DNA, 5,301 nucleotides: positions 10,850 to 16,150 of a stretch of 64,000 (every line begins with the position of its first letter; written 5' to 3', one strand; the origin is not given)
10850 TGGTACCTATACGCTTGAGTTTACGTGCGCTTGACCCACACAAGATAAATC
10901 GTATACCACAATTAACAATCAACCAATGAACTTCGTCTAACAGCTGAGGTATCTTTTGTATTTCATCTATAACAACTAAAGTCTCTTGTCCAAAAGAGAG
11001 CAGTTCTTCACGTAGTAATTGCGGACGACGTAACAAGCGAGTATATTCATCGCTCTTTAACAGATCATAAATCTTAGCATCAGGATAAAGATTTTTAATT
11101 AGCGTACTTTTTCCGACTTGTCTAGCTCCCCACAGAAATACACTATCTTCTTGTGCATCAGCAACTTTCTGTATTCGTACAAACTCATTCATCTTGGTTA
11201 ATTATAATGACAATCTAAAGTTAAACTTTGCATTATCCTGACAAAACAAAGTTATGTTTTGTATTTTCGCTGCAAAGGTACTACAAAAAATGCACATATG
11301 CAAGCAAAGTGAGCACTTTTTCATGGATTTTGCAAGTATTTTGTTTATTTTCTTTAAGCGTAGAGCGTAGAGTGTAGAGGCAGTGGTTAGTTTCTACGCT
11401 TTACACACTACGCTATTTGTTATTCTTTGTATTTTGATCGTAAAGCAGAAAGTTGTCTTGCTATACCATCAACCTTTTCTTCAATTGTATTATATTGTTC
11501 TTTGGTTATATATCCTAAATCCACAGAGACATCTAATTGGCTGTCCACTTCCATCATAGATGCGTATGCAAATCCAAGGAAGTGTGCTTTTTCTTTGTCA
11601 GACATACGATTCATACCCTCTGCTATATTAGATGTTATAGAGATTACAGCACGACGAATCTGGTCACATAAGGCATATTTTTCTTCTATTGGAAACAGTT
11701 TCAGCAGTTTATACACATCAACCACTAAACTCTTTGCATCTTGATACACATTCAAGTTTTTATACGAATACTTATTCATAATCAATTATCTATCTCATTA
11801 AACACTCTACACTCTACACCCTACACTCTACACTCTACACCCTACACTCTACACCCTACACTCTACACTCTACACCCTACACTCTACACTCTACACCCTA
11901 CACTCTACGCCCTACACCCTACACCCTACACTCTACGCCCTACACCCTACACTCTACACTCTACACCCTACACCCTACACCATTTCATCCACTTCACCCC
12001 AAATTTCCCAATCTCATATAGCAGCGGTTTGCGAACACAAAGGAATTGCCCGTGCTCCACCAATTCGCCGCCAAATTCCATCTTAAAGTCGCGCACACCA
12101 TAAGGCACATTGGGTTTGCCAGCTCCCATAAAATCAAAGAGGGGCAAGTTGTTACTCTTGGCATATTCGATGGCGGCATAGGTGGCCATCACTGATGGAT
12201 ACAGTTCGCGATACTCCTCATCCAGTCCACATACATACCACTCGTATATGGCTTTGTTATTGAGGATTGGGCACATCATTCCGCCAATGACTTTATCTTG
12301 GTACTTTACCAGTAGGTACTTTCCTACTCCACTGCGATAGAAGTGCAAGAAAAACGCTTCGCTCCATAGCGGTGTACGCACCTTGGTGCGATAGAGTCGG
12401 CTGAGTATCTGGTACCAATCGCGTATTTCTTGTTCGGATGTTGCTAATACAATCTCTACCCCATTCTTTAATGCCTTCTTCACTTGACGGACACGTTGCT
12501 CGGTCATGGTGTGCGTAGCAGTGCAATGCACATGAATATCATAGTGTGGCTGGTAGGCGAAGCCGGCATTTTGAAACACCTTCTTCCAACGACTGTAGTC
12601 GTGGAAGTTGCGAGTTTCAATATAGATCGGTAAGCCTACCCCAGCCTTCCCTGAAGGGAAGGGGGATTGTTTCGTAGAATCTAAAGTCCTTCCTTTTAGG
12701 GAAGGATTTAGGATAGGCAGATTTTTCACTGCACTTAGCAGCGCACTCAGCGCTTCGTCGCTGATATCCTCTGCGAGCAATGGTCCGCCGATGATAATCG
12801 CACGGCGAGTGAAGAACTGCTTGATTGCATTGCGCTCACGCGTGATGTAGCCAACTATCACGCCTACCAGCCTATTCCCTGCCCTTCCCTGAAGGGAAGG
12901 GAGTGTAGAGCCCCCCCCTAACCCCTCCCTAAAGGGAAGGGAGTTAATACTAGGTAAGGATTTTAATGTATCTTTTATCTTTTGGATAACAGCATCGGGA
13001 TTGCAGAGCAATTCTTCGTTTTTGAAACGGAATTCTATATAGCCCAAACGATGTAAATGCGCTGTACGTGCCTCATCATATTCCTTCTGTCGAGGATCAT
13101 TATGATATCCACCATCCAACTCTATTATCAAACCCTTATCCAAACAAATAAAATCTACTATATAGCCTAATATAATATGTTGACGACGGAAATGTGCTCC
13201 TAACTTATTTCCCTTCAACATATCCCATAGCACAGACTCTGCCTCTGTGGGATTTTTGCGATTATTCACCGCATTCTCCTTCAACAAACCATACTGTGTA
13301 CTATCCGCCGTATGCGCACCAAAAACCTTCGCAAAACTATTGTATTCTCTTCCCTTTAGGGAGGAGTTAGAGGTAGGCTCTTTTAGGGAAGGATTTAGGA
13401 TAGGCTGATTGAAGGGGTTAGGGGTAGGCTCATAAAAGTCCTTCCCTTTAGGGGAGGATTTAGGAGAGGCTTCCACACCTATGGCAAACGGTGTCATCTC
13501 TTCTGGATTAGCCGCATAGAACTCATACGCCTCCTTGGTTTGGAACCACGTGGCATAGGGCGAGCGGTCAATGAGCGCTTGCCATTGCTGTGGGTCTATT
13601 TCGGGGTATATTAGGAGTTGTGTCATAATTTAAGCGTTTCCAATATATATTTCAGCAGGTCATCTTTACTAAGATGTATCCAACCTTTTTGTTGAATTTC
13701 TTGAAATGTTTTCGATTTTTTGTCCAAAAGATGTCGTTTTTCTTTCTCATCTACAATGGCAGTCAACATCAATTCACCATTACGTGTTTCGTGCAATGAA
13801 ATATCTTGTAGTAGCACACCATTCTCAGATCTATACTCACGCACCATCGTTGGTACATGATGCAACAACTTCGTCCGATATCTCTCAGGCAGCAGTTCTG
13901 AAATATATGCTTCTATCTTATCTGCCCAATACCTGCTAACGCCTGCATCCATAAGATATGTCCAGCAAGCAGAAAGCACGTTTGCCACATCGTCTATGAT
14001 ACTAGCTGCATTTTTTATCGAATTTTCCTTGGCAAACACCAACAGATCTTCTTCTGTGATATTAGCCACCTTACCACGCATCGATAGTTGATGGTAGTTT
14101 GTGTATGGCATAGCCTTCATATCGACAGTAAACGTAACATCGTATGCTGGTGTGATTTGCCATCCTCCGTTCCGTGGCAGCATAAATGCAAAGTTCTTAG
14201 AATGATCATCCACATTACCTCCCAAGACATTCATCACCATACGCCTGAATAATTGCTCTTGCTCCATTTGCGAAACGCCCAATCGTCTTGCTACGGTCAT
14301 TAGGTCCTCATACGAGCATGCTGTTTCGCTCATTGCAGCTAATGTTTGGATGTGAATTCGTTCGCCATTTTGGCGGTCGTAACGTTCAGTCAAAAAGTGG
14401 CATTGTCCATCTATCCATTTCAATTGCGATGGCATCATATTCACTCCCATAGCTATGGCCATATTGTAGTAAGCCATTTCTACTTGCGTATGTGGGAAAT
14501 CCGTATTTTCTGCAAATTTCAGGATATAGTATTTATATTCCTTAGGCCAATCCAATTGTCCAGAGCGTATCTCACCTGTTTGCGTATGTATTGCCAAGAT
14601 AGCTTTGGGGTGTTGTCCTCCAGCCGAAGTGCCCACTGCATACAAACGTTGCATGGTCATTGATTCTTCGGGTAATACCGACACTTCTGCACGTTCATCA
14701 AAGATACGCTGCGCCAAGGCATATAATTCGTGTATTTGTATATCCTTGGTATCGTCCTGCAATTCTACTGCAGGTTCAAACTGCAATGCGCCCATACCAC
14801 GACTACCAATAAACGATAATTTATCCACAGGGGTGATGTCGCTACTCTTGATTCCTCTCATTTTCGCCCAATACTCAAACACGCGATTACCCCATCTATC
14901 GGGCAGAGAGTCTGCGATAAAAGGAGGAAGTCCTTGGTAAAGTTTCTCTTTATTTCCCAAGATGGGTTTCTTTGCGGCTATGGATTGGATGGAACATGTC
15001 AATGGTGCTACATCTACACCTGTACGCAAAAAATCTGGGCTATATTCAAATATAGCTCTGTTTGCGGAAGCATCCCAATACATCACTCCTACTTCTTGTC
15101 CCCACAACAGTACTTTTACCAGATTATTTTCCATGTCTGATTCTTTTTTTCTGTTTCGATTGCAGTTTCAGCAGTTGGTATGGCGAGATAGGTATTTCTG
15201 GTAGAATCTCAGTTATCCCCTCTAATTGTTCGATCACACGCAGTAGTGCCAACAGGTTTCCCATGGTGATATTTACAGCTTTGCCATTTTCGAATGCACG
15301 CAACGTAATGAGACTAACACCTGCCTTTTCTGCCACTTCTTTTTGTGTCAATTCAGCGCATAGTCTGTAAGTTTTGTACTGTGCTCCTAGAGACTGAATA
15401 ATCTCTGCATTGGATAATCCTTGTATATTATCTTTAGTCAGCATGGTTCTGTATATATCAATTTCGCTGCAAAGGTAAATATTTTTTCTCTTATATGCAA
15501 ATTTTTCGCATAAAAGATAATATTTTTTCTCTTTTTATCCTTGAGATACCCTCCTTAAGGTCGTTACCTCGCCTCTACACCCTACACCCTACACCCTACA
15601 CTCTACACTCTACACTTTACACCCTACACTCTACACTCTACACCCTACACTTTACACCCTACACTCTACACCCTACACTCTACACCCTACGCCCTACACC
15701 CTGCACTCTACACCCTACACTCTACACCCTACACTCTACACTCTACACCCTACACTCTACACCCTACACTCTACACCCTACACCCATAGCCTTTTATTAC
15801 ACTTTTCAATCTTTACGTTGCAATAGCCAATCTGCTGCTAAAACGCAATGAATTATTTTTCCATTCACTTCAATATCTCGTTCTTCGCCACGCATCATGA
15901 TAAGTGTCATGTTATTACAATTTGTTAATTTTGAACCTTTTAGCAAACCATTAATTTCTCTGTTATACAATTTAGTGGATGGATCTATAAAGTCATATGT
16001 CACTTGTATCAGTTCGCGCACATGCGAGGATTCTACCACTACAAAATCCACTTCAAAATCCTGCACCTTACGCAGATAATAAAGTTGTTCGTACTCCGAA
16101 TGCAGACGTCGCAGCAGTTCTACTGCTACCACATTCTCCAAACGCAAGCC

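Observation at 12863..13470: Complete DUF559 (Vsr-like) endonuclease domain inserted in frame into a FemAB-like gene, flanked by inverted hairpin-repeat clusters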

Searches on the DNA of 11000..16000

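Call 39: search_rna_families(source=window, start=11000, end=16000, threshold=evalue, max_evalue=1)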
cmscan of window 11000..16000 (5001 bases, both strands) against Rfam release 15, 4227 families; matches with E-value up to 1: 0.
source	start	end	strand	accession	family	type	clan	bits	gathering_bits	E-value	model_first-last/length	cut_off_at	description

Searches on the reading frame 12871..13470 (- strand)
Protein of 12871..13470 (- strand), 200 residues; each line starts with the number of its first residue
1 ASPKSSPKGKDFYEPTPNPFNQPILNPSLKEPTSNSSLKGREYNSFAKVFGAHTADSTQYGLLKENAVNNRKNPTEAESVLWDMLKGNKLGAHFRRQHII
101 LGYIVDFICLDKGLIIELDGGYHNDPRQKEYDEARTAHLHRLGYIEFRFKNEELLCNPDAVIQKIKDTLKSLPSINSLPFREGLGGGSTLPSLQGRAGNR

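Call 18: search_protein_representatives(protein=window:12871-13470:-)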
Query: 200 residues. Proteins with E-value up to 0.001 (for the whole library): 19780; up to 1e-10: 5951; up to 1e-30: 36. The best 150 are listed.
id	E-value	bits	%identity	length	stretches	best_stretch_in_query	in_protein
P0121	4.3e-93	327.1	86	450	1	1-176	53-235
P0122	4.0e-86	304.3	83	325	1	28-193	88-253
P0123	8.5e-78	277.2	76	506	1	21-188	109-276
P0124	7.4e-70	251.2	71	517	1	23-185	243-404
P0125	2.4e-69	249.6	78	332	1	21-176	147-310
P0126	2.2e-67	243.2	76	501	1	31-177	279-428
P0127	2.3e-67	243.1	78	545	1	2-176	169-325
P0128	1.6e-66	240.4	73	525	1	30-176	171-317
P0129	1.9e-61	223.8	75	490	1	43-176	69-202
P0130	7.0e-59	215.4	59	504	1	6-176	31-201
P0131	1.4e-57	211.2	73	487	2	44-176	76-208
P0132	7.5e-40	153.3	58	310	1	48-176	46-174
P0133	3.2e-39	151.2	52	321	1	21-186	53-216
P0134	5.1e-39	150.6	61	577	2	48-176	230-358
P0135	5.0e-37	144.1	34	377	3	60-179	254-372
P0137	4.6e-35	137.6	54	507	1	48-185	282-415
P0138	8.1e-35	136.8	49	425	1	21-171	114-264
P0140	1.3e-34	136.1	52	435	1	46-171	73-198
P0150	2.2e-32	128.9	55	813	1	54-174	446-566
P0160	3.0e-30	121.9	51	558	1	48-187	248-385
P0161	4.6e-30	121.3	50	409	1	53-173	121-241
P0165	2.3e-29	119.0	52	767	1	53-176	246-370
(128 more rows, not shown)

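Call 26: search_protein_families(library=pfam, proteins=[P0123, P0127, P0128, P0137, P0138, P0140, P0150, P0160, P0165, P0161], max_evalue=0.00001)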
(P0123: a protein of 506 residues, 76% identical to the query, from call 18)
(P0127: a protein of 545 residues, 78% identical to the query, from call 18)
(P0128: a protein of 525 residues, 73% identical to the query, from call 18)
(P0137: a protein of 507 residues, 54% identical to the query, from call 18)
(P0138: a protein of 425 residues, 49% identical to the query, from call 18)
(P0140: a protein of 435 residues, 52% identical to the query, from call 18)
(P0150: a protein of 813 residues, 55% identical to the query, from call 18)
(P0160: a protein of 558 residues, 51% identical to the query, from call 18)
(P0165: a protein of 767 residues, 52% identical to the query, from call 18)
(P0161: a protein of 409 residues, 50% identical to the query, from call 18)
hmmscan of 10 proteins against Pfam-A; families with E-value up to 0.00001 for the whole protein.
P0123 (506 aa): 3 families
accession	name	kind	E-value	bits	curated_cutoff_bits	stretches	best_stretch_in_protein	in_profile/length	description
PF04480.18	DUF559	-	9.7e-32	109.5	20.6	1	151-257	3-108/109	Protein of unknown function (DUF559)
PF00535.33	Glycos_transf_2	-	5.5e-13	49.6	23.3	1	4-103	1-83/168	Glycosyl transferase family 2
PF18741.7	MTES_1575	-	3.4e-08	33.9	38.2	1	177-257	11-96/96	REase_MTES_1575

P0127 (545 aa): 3 families
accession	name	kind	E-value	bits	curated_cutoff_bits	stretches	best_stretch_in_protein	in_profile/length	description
PF02350.25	Epimerase_2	-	3.8e-93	312.5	30.6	2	343-542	144-346/347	UDP-N-acetylglucosamine 2-epimerase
PF04480.18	DUF559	-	1.5e-30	105.7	20.6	1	213-318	4-108/109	Protein of unknown function (DUF559)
PF18741.7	MTES_1575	-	9.6e-07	29.2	38.2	1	238-318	11-96/96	REase_MTES_1575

P0128 (525 aa): 2 families
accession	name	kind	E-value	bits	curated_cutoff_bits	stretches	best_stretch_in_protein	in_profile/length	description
PF01041.23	DegT_DnrJ_EryC1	-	2.9e-94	316.7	19.8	2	16-172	4-156/360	DegT/DnrJ/EryC1/StrS aminotransferase family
PF04480.18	DUF559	-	3.9e-29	101.1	20.6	1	204-307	3-105/109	Protein of unknown function (DUF559)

P0137 (507 aa): 9 families
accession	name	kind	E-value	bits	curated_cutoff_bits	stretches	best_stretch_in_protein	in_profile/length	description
PF01370.27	Epimerase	-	2.5e-52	178.1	20.9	1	11-274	1-228/240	NAD dependent epimerase/dehydratase family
PF16363.11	GDP_Man_Dehyd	-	3.6e-51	175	27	1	12-273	1-239/332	GDP-mannose 4,6 dehydratase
PF04480.18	DUF559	-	6.7e-32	110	20.6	1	297-403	3-108/109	Protein of unknown function (DUF559)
PF01073.25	3Beta_HSD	-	2.5e-18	66.5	22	1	12-131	1-105/280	3-beta hydroxysteroid dehydrogenase/isomerase family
PF02719.21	Polysacc_synt_2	-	3.2e-15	56.5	20.2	1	11-132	1-118/293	Polysaccharide biosynthesis protein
PF04321.23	RmlD_sub_bind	-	1.1e-14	54.6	27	2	10-131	2-91/287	RmlD substrate binding domain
PF07993.18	NAD_binding_4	-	4.2e-09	36.4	20.1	1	13-223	1-209/258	Male sterility protein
PF00106.31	adh_short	-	9.5e-08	32.2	26.6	1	9-166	1-152/195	short chain dehydrogenase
PF18741.7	MTES_1575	-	1.4e-06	28.7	38.2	1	316-400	6-93/96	REase_MTES_1575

P0138 (425 aa): 4 families
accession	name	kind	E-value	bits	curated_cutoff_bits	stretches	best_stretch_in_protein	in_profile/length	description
PF03819.22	MazG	-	3.8e-33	114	22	2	31-103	1-73/74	MazG nucleotide pyrophosphohydrolase domain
PF04480.18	DUF559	-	6e-32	110.2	20.6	1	157-262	4-108/109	Protein of unknown function (DUF559)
PF18741.7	MTES_1575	-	1.5e-08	35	38.2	1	182-262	11-96/96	REase_MTES_1575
PF01503.22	PRA-PH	-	2.2e-08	34.8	21.3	0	327-381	26-80/86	Phosphoribosyl-ATP pyrophosphohydrolase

P0140 (435 aa): 4 families
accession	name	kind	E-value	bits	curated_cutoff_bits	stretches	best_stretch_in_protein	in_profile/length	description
PF04480.18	DUF559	-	1.3e-30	105.9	20.6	1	91-196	4-108/109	Protein of unknown function (DUF559)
PF04055.27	Radical_SAM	-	7e-28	98.3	29.5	2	208-312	60-161/166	Radical SAM superfamily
PF01938.26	TRAM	-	2.5e-14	53.3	21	1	371-433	1-61/61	TRAM domain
PF18741.7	MTES_1575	-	3.7e-08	33.8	38.2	1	124-196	19-96/96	REase_MTES_1575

P0150 (813 aa): 4 families
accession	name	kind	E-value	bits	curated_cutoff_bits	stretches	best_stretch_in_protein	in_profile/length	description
PF16269.10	DUF4922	-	1.9e-58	197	23.6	1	8-155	1-145/146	Domain of unknown function (DUF4922)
PF04480.18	DUF559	-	2.9e-31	108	20.6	1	455-560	3-107/109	Protein of unknown function (DUF559)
PF08486.15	SpoIID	-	2.5e-22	79.7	23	2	369-436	3-61/97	Stage II sporulation protein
PF18741.7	MTES_1575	-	2.5e-07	31.1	38.2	1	480-560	10-95/96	REase_MTES_1575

P0160 (558 aa): 5 families
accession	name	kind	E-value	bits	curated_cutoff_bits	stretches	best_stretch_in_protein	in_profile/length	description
PF00133.28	tRNA-synt_1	-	1.2e-33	116.9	22.7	1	12-216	1-217/414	tRNA synthetases class I (I, L, M and V)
PF04480.18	DUF559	-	1.5e-32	112.2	20.6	1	264-367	4-108/109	Protein of unknown function (DUF559)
PF13603.12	tRNA-synt_1_2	-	2.6e-23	82.9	25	1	402-472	20-88/185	Leucyl-tRNA synthetase, editing domain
PF09334.17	tRNA-synt_1g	-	2.8e-22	79.5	20.1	1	40-181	7-144/391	tRNA synthetases class I (M)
PF18741.7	MTES_1575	-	1.2e-06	28.9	38.2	1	289-367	11-96/96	REase_MTES_1575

P0165 (767 aa): 4 families
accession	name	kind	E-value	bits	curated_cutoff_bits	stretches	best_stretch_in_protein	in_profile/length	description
PF00133.28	tRNA-synt_1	-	3.2e-83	280.2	22.7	1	20-765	2-318/414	tRNA synthetases class I (I, L, M and V)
PF04480.18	DUF559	-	2.9e-35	120.9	20.6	1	256-363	3-108/109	Protein of unknown function (DUF559)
PF09334.17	tRNA-synt_1g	-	8.3e-10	38.4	20.1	1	52-203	10-144/391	tRNA synthetases class I (M)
PF18741.7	MTES_1575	-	2.1e-06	28.1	38.2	1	284-363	12-96/96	REase_MTES_1575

P0161 (409 aa): 3 families
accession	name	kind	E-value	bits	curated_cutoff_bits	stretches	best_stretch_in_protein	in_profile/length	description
PF04480.18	DUF559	-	1.5e-33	115.4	20.6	1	132-236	4-107/109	Protein of unknown function (DUF559)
PF03099.24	BPL_LplA_LipB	-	1.5e-16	61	21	2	24-106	6-84/133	Biotin/lipoate A/B protein ligase family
PF18741.7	MTES_1575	-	5.2e-08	33.3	38.2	1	158-235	12-94/96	REase_MTES_1575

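Call 37: search_solved_structures(query=window:12871-13470:-, max_evalue=0.01, show_alignments=2)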
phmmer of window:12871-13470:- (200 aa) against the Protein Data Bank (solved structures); distinct sequences matched with E-value up to 0.01: 1.
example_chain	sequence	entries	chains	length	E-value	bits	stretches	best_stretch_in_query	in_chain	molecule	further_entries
3hrl_A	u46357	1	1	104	1.2e-17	67.6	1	75-172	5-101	Endonuclease-Like Protein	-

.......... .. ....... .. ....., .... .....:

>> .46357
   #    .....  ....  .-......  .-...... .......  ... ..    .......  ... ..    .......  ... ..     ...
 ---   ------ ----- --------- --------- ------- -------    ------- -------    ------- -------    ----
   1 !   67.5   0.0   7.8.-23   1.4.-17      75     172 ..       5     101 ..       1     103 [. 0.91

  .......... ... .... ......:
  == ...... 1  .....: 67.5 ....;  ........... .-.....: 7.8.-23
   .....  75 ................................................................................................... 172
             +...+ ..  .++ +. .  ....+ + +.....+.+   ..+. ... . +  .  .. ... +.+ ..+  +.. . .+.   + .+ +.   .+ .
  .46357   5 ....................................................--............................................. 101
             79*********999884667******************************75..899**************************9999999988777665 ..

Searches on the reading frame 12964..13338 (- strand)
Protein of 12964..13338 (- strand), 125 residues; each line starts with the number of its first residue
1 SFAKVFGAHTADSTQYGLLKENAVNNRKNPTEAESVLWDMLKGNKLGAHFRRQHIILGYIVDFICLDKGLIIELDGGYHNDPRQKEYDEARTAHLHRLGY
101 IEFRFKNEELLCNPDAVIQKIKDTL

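Call 45: find_related_loci(query=A2, collection=metagenome_contigs, flank=4000)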
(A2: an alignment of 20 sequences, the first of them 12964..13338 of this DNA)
Query A2 (125 aa) in metagenome_contigs; peptide patterns used: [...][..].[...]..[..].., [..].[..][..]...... (x = any residue, [..] = any of these).
600 stretches matched a pattern (row limit reached: there are more); 569 encode a relative of the query (tblastn E <= 1e-3); the best 80 are kept; 80 distinct loci.
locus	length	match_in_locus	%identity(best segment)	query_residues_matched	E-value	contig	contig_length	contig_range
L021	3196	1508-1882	86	1-125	3e-73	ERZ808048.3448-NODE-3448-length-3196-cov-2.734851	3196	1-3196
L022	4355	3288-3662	83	1-125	9e-70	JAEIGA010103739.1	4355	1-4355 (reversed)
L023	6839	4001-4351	61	7-123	2e-43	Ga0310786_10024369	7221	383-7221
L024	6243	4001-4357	60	3-121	9e-43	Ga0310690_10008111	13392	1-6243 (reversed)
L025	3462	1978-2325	59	7-122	6e-43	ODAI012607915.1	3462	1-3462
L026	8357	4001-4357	58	3-121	3e-42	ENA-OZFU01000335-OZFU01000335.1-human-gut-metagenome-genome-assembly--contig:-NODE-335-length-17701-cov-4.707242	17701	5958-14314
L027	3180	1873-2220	59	7-122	4e-42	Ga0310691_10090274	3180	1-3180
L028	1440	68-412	59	9-123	3e-43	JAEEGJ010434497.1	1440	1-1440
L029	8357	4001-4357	58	3-121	3e-42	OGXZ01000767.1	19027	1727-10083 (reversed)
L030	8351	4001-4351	59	9-125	2e-41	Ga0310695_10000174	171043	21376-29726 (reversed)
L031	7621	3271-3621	53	9-125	3e-41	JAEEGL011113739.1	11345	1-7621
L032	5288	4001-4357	58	6-124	6e-41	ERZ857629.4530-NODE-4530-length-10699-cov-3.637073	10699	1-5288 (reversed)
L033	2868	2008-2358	57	9-125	6e-41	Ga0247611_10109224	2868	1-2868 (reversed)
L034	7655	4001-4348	56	10-125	2e-40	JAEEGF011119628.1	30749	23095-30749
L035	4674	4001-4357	55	3-121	2e-40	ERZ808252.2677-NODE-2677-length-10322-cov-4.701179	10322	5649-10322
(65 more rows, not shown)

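Call 84: find_related_loci(query=A2, collection=viral_contigs, flank=3000)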
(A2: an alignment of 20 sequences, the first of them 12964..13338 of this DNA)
Query A2 (125 aa) in viral_contigs; peptide patterns used: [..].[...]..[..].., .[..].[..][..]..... (x = any residue, [..] = any of these).
265 stretches matched a pattern; 221 encode a relative of the query (tblastn E <= 1e-3); the best 80 are kept; 79 distinct loci.
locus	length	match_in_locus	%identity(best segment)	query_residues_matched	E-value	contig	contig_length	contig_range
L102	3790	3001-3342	40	9-122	1e-22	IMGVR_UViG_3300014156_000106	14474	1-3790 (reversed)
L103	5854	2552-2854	41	20-121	4e-21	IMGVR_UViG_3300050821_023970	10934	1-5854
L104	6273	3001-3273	45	20-111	6e-20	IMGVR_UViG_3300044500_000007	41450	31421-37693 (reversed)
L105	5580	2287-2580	46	25-121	3e-19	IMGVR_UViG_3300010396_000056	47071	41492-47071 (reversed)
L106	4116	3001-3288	38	27-122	4e-18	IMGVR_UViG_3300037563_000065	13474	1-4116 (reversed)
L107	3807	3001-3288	38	27-122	4e-18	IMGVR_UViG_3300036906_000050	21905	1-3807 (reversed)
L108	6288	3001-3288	38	27-125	1e-17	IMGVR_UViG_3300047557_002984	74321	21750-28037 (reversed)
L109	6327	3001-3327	34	19-125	8e-17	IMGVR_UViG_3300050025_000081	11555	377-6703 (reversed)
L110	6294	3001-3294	33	29-125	2e-16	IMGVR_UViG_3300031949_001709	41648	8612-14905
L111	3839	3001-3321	33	21-125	1e-15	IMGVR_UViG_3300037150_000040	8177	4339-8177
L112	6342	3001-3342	39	17-122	3e-15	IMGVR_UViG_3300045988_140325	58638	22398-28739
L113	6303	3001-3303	39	19-121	3e-15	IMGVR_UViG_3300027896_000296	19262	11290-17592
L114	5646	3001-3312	38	18-113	2e-14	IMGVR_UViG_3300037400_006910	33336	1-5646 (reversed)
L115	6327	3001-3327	35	16-113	7e-14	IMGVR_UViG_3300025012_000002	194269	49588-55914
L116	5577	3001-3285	39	28-111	1e-13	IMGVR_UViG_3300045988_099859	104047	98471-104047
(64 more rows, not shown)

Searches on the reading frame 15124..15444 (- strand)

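Call 77: search_protein_families(library=pfam, proteins=[window:15124-15444:-], max_evalue=0.00001)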
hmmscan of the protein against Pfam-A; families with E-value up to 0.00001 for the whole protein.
window:15124-15444:- (106 aa): 2 families
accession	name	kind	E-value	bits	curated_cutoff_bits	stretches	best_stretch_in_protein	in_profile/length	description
PF01381.28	HTH_3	-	2.3e-07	31.2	23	1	30-70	8-47/55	Helix-turn-helix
PF13560.12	HTH_31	-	2.8e-06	28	27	1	19-70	2-53/64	Helix-turn-helix domain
